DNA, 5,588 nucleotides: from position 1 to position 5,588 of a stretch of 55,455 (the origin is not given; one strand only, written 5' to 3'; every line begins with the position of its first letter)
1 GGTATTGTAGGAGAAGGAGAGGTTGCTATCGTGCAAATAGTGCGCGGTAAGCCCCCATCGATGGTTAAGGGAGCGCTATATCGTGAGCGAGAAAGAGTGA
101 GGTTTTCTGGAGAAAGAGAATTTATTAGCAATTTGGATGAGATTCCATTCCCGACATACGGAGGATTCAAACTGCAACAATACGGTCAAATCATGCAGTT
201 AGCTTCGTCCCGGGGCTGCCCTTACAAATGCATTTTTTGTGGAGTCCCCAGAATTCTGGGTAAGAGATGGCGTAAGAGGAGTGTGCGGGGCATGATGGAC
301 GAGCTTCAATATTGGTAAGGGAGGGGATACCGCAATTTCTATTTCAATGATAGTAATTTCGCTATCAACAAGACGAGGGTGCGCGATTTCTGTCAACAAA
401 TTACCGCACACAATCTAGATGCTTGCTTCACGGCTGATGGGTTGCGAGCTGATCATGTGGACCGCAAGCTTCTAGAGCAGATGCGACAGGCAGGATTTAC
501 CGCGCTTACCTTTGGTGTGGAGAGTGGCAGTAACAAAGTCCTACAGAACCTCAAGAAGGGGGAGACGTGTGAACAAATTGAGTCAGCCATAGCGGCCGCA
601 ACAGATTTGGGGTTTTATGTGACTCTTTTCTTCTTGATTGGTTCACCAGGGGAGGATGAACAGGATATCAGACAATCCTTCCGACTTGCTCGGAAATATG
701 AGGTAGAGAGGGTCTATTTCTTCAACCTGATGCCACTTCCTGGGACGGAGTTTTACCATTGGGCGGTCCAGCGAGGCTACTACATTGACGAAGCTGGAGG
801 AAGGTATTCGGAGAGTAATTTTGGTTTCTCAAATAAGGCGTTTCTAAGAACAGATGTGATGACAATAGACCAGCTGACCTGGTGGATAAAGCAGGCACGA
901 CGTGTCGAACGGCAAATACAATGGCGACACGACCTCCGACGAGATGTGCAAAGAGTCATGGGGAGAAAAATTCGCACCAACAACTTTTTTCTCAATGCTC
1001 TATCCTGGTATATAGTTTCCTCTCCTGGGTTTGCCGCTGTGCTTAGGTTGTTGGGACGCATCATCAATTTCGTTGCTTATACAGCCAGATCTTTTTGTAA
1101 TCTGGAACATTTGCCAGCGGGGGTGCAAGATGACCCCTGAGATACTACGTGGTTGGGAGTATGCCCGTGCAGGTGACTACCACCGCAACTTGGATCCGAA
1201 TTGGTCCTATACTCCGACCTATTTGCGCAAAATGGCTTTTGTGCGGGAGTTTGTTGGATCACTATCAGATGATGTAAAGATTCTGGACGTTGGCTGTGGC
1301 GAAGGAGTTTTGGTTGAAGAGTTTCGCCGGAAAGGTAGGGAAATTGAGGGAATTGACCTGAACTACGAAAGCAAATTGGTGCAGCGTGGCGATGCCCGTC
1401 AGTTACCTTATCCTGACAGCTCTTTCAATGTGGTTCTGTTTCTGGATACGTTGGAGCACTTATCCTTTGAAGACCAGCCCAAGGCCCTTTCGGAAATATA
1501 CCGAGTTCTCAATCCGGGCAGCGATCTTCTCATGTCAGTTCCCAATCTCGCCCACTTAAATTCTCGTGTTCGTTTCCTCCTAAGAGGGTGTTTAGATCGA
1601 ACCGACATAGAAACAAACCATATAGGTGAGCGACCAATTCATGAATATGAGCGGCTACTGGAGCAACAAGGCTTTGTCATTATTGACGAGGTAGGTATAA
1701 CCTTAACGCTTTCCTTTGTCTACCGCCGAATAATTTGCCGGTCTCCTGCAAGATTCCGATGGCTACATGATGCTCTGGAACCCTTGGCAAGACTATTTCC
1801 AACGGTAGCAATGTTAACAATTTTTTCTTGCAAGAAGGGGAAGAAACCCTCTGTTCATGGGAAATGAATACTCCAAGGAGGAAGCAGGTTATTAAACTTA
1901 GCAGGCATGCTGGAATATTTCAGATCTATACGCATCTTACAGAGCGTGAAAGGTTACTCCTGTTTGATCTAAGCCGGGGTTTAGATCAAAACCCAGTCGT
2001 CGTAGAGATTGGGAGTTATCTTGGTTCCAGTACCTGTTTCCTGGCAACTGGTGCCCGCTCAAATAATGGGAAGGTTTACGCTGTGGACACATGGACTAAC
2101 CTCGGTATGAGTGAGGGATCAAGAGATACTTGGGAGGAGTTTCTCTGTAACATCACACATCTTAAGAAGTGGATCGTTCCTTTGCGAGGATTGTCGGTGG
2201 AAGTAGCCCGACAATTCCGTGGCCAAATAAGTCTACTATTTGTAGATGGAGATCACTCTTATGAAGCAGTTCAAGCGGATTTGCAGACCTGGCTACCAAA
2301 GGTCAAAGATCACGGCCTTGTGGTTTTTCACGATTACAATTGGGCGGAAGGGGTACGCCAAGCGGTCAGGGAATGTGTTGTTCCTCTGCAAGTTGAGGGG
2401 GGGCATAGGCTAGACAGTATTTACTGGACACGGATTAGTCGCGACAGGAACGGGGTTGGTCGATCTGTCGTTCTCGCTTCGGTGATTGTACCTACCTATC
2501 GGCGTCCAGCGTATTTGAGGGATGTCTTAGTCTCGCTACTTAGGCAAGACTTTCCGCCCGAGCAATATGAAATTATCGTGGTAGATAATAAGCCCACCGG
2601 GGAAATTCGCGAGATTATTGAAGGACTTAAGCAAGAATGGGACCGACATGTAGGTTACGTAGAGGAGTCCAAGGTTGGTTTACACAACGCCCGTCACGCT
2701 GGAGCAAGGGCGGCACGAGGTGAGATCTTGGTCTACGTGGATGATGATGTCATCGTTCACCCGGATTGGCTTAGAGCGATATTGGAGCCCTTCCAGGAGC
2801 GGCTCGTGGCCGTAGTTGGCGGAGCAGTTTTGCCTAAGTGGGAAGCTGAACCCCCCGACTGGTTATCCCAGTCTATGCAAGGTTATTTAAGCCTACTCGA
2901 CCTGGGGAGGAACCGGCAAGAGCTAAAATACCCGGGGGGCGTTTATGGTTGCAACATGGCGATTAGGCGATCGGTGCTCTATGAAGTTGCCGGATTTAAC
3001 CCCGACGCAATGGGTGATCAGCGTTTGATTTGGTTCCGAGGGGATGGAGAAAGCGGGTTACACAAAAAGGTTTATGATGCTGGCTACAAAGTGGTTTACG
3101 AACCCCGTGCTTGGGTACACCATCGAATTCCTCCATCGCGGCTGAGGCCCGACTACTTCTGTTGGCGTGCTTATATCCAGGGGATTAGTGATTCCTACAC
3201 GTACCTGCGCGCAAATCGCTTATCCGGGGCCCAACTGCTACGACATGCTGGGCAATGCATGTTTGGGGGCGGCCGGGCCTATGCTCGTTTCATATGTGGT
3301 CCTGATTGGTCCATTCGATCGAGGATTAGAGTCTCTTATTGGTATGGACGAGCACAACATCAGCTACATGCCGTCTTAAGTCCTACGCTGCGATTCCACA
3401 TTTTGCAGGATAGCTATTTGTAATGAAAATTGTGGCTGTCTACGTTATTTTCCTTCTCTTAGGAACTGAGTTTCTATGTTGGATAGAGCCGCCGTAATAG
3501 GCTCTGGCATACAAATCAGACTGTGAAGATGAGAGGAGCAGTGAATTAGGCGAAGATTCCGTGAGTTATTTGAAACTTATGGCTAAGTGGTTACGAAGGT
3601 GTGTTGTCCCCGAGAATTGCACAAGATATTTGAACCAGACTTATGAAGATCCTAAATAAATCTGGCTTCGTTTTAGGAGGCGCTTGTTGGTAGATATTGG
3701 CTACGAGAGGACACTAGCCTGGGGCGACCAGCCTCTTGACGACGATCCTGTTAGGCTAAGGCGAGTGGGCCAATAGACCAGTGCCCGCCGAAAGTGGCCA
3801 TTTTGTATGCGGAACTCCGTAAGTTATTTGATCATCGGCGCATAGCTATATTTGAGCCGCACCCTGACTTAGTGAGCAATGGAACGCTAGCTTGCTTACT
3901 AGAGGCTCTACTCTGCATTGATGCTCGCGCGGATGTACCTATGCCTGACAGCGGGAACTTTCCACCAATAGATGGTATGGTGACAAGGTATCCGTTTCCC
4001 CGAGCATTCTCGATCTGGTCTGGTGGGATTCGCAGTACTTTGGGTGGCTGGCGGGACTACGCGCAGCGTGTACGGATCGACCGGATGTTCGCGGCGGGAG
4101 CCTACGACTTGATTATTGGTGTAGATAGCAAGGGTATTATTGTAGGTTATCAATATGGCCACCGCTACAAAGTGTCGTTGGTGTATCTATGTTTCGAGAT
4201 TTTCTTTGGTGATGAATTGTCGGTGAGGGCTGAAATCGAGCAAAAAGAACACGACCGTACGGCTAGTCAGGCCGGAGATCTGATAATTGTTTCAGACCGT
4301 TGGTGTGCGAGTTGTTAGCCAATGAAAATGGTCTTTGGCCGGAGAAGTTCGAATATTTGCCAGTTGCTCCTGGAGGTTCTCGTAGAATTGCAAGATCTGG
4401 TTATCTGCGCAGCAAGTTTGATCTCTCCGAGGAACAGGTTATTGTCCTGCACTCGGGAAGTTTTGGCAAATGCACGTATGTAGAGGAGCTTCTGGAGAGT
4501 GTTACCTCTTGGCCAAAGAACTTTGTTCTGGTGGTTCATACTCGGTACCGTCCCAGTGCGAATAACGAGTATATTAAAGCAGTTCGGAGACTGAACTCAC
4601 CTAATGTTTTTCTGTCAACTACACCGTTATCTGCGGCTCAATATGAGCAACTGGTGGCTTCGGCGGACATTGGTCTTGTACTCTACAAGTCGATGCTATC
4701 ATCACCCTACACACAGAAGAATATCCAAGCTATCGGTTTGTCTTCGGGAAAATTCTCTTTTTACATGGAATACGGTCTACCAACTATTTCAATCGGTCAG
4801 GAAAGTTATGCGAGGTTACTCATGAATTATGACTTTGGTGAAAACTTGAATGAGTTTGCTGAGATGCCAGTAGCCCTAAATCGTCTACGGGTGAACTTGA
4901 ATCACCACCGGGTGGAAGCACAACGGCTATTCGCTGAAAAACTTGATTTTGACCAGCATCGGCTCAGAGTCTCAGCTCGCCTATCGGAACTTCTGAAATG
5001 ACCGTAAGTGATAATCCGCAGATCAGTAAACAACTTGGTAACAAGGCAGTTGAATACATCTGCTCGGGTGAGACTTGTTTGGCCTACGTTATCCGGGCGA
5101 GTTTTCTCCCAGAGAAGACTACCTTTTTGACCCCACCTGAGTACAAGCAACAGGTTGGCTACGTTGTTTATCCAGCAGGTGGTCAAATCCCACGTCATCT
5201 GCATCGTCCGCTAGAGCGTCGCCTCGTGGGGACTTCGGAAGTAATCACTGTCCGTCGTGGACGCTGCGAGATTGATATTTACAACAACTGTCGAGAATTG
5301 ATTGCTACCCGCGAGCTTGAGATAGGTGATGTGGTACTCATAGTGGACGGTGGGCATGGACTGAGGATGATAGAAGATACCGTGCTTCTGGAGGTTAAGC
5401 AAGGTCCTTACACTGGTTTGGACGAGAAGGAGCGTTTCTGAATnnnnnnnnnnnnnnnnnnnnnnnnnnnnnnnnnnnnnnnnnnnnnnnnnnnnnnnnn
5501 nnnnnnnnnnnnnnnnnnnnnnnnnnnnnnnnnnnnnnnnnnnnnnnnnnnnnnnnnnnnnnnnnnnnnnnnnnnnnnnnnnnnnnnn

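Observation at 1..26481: Unusually modification-rich glycan locus: about 8 methyltransferase domains plus rSAM, sulfotransferase, ATP-grasp and deacetylase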

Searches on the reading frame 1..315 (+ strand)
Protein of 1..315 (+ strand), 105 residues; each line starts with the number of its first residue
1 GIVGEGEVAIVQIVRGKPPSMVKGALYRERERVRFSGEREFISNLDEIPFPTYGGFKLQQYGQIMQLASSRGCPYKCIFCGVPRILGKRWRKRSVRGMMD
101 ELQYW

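Call 4: search_protein_families(library=pfam, proteins=[window:1-315:+], max_evalue=0.01)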
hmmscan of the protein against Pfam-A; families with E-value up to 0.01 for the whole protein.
window:1-315:+ (105 aa): 1 family
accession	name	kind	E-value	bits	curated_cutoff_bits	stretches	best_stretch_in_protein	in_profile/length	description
PF04055.27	Radical_SAM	-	0.0009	19.9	29.5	1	70-101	4-36/166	Radical SAM superfamily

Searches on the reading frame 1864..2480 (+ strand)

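Call 49: search_solved_structures(query=window:1864-2480:+, max_evalue=0.01)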
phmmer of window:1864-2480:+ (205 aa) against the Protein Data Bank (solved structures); distinct sequences matched with E-value up to 0.01: 1.
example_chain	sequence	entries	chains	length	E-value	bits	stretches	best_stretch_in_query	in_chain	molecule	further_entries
6g7d_A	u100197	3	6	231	1.8e-10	44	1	102-158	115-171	Methyltransferase domain protein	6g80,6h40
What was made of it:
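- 1864..3423 (+): Bifunctional Methyltransf_24 (TylF-like O-methyltransferase) plus GT2 glycosyltransferase. The MT domain hits PDB 6g7d (call 49).
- Closest known: Mycobacterial polymethylated polysaccharide pathways. Same: The MT24 domain's only PDB sequence match is 6g7d (call 49).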

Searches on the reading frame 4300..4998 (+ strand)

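Call 4: search_protein_families(library=pfam, proteins=[window:4300-4998:+], max_evalue=0.01)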
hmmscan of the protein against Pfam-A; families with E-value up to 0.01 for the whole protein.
window:4300-4998:+ (233 aa): 0 families

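Call 14: search_protein_families(library=ncbifam, proteins=[window:4300-4998:+], max_evalue=0.01)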
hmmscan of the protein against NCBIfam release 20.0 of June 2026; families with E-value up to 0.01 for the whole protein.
window:4300-4998:+ (233 aa): 1 family
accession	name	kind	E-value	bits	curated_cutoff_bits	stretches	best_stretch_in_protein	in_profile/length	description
NF007640.0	PRK10307.1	subfamily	0.009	15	276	0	34-130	217-311/411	WcaI family glycosyltransferase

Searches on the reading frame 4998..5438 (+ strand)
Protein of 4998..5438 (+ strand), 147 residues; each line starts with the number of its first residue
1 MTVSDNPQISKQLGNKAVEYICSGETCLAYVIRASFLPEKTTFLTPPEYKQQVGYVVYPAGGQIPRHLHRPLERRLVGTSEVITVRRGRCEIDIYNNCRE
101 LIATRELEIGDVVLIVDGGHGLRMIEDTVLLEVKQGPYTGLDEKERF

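Call 4: search_protein_families(library=pfam, proteins=[window:4998-5438:+], max_evalue=0.01)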
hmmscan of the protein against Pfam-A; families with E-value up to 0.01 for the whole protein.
window:4998-5438:+ (147 aa): 0 families

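Call 14: search_protein_families(library=ncbifam, proteins=[window:4998-5438:+], max_evalue=0.01)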
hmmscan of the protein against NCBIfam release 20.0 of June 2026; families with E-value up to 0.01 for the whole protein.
window:4998-5438:+ (147 aa): 1 family
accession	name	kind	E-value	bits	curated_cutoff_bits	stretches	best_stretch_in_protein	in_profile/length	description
TIGR04366.1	cupin_WbuC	subfamily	2.5e-06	27.4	42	1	56-145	39-126/132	WbuC family cupin fold metalloprotein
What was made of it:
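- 4998..5441 (+): Small cupin, weakly WbuC-like. Role unknown. NCBIfam TIGR04366, 27.4 bits against a cut-off of 42 (call 14).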

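Call 52: search_solved_structures(query=window:4998-5438:+, max_evalue=1, show_alignments=2)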
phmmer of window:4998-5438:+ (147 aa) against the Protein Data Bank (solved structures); distinct sequences matched with E-value up to 1: 0.
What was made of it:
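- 4998..5441 (+): No PDB sequence hit (call 52).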

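Call 63: predict_structure(protein=window:4998-5438:+)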
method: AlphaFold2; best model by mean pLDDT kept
length: 147 residues; sequences in the alignment: 1
mean_pLDDT: 43.0   pTM: 0.44
mean pLDDT of the five models: 43.0, 40.5, 39.5, 33.0, 26.8
residues with pLDDT >= 90: 0; 70-90: 0; 50-70: 48; < 50: 99
segments of 3 or more residues with pLDDT < 50: 1-13, 38-89, 117-147
pLDDT, mean of each block of 10 residues (from residue 1): 36 56 58 53 37 38 30 32 41 55 58 49 37 33 31
secondary structure, 60 per line:
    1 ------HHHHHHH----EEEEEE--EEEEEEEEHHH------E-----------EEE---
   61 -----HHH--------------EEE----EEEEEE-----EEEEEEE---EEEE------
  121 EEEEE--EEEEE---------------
elements in order: H7-13 E18-23 E26-33 E55-57 E83-85 E90-95 E101-107 E111-114 E121-125 E128-132
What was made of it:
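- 4998..5441 (+): The single-sequence model is unusable (call 63).
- Tried and rejected: No PDB sequence hit (call 52), and the single-sequence AlphaFold model was too poor to search (pLDDT 43, call 63).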
